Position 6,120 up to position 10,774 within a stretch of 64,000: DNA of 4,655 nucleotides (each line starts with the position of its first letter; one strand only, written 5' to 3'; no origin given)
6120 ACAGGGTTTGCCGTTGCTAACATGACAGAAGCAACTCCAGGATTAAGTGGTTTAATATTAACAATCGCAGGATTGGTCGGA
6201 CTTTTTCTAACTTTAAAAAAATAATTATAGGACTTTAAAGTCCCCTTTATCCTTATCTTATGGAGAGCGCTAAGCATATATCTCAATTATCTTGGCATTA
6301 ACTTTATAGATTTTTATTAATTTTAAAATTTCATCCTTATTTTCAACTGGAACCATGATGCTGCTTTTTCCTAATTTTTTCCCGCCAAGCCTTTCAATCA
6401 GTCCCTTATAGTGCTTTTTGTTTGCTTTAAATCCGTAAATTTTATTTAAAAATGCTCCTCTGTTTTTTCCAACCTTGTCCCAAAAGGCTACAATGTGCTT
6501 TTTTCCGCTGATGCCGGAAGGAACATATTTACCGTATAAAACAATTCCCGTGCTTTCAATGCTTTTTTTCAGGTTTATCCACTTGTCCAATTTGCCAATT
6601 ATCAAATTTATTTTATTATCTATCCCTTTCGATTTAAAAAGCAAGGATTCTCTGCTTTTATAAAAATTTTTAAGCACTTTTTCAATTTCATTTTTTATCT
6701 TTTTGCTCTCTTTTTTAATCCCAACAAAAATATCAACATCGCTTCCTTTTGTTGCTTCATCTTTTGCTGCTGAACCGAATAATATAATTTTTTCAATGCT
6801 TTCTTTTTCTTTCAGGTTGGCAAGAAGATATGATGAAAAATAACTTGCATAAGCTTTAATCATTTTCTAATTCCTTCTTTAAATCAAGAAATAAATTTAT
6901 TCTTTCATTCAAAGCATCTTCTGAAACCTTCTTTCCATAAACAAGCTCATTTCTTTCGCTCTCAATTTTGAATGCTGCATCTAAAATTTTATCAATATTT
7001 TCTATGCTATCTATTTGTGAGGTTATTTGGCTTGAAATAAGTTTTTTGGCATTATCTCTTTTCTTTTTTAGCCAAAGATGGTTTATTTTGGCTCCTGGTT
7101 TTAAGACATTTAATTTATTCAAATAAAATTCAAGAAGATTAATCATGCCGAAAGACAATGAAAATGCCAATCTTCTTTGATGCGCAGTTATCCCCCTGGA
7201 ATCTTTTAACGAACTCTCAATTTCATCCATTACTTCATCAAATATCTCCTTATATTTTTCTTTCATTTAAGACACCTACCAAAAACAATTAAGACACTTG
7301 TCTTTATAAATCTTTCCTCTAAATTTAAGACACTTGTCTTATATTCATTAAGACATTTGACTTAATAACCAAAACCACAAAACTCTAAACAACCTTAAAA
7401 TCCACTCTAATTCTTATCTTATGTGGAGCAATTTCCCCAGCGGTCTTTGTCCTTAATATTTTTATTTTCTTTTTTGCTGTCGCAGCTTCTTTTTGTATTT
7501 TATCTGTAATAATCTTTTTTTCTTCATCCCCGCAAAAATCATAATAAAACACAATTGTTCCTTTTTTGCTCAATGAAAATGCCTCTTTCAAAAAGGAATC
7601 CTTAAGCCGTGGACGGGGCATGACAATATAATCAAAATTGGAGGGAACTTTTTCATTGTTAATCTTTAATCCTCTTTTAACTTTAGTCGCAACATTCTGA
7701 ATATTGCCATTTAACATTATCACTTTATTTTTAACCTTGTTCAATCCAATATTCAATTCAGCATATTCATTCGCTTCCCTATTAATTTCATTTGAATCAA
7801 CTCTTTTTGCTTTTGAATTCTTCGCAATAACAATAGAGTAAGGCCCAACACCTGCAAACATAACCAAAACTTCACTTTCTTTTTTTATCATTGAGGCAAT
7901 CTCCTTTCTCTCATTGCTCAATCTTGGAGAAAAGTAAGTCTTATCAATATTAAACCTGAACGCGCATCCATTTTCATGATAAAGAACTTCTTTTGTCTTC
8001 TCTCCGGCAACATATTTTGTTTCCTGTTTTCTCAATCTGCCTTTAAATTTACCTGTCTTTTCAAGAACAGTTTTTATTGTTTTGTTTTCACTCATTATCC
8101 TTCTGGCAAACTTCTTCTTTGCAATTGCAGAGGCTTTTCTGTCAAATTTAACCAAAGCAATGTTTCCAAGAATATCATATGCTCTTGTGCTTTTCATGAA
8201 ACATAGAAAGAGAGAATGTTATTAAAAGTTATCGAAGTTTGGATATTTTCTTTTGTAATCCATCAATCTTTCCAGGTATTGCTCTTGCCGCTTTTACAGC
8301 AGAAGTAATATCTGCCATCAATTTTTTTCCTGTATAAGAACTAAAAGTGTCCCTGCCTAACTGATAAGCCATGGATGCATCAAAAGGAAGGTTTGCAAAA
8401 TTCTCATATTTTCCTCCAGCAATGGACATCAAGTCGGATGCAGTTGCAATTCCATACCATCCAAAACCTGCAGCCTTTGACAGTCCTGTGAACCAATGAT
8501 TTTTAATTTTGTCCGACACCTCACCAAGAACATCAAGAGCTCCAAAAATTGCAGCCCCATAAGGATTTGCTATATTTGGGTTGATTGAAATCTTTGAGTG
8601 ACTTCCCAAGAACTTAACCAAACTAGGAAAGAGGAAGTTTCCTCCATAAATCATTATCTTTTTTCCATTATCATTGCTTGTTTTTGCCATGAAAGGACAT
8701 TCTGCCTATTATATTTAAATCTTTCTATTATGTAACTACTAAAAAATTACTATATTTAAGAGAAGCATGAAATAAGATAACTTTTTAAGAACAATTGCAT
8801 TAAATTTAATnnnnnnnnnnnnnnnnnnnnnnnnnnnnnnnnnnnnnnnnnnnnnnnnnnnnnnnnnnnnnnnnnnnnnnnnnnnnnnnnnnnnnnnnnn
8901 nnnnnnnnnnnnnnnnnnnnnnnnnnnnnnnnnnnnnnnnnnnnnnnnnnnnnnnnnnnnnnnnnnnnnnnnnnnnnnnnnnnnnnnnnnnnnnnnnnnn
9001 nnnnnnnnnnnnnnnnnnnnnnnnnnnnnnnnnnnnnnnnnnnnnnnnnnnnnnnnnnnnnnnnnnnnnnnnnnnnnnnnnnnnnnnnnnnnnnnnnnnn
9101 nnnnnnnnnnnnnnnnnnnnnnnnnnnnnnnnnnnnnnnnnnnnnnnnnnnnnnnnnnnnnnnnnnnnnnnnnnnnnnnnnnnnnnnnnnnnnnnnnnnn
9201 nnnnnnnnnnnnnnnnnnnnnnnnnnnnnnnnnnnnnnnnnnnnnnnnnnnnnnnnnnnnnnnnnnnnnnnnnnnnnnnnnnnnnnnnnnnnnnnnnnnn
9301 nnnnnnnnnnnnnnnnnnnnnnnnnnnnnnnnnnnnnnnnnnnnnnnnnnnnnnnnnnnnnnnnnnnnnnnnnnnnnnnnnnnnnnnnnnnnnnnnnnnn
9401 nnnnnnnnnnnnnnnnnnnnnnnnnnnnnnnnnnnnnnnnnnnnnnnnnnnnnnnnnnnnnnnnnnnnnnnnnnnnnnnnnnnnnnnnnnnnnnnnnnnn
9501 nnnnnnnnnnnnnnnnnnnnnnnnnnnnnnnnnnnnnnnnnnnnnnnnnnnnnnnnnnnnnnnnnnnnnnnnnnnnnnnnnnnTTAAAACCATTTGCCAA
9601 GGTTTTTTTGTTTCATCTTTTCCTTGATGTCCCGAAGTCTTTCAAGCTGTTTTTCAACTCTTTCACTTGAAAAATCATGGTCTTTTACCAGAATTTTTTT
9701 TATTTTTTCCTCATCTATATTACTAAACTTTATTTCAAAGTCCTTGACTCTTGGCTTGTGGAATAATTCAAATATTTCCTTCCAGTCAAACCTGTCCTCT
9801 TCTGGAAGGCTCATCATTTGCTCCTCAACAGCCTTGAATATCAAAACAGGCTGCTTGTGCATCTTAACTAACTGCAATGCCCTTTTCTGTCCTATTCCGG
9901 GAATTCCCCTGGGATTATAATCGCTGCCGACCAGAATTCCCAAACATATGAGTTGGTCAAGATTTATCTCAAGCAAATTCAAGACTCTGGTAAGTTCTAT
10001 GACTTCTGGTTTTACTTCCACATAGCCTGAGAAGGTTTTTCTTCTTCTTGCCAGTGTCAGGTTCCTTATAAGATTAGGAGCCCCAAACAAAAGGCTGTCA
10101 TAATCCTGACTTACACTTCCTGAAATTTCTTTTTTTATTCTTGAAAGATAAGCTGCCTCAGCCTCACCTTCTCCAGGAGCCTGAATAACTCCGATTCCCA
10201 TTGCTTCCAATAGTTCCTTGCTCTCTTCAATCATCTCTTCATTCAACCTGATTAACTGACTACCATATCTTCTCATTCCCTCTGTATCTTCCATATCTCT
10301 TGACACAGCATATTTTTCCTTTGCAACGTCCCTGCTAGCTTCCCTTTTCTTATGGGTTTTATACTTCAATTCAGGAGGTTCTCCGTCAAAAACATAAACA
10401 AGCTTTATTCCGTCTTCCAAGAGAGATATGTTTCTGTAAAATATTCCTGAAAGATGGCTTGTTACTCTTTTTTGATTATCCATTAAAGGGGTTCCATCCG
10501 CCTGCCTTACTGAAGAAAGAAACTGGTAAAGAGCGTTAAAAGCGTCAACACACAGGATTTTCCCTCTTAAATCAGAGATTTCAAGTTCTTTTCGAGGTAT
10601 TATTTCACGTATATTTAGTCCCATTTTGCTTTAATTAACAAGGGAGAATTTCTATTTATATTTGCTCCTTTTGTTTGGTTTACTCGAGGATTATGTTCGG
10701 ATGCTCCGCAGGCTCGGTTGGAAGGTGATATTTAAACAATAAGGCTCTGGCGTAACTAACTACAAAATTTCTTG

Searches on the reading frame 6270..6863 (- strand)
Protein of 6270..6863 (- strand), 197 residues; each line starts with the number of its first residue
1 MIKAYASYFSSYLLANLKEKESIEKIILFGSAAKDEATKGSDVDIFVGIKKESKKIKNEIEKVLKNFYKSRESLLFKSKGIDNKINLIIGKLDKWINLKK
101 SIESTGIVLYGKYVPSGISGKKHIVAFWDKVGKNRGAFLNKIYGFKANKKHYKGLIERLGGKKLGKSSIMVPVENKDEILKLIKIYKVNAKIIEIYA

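Call 88: search_protein_families(library=pfam, proteins=[window:6270-6863:-], max_evalue=0.00001)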
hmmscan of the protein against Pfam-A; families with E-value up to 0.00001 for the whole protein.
window:6270-6863:- (197 aa): 2 families
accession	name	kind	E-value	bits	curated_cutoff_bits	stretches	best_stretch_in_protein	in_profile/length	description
PF01909.29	NTP_transf_2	-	2.9e-11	44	21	1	14-79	5-76/93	Nucleotidyltransferase domain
PF18765.7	Polbeta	-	7.2e-11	42.5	26.9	1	17-112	7-90/93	Polymerase beta, Nucleotidyltransferase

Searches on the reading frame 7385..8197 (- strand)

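Call 88: search_protein_families(library=pfam, proteins=[window:7385-8197:-], max_evalue=0.00001)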
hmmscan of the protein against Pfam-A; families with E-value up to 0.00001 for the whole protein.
window:7385-8197:- (270 aa): 2 families
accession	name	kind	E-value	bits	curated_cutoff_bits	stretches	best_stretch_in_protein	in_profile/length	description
PF02475.24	TRM5-TYW2_MTfase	-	6.2e-35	121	28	1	73-244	3-160/164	TRM5/TYW2 methyltransferase domain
PF25133.1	TYW2_N_2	-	1.7e-07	31.7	27.7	1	4-68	18-79/79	TYW2 N-terminal domain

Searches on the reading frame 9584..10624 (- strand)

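Call 88: search_protein_families(library=pfam, proteins=[window:9584-10624:-], max_evalue=0.00001)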
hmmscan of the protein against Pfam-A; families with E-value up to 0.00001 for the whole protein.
window:9584-10624:- (346 aa): 2 families
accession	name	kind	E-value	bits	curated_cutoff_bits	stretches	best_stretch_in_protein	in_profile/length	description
PF00867.23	XPG_I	-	6.3e-22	78.2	24.9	1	143-235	1-89/89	XPG I-region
PF00752.23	XPG_N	-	1.7e-17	64.2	22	1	12-99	17-99/101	XPG N-terminal domain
